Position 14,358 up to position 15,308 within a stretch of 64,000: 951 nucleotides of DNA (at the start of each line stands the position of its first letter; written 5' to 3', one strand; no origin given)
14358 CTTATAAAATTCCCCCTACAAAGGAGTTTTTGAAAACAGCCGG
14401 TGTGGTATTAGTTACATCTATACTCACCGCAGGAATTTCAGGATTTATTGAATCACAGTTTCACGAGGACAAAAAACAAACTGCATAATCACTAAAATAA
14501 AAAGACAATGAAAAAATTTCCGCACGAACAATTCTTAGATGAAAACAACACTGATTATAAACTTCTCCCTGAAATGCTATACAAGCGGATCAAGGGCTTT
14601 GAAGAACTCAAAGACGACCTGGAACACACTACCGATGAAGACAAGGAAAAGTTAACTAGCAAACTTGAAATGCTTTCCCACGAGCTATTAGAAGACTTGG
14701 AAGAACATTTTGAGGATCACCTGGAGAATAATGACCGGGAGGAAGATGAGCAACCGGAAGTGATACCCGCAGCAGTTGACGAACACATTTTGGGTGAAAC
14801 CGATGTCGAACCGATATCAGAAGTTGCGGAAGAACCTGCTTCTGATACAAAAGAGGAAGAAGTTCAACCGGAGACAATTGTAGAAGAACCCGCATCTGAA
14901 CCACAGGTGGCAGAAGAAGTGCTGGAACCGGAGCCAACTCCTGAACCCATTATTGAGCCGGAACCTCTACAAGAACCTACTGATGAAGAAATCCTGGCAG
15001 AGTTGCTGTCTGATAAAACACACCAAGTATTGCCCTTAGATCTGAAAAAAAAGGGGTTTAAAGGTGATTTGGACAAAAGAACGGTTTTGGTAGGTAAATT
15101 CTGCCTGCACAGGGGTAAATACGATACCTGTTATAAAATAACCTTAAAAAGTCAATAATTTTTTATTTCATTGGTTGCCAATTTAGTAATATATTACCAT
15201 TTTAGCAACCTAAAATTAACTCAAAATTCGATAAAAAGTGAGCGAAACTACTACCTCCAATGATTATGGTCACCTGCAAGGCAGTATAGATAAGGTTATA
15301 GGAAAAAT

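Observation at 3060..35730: ~32 kb virus-like element lacking every hallmark of tailed phages or conjugative elements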

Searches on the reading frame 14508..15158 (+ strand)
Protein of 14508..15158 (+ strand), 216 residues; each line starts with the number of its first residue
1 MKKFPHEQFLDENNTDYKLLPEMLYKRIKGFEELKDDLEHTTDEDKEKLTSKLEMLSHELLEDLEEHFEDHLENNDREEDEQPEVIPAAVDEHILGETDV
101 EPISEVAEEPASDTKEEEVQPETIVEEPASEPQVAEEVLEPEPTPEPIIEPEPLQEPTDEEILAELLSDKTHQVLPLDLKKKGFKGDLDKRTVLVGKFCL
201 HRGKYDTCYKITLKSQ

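Call 6: search_protein_families(library=pfam, max_evalue=0.01, proteins=[window:14508-15158:+])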
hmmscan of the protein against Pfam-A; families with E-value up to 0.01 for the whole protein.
window:14508-15158:+ (216 aa): 0 families

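Call 9: search_protein_families(library=phrogs, max_evalue=0.01, proteins=[window:14508-15158:+])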
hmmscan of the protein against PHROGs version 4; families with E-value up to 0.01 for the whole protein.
window:14508-15158:+ (216 aa): 0 families
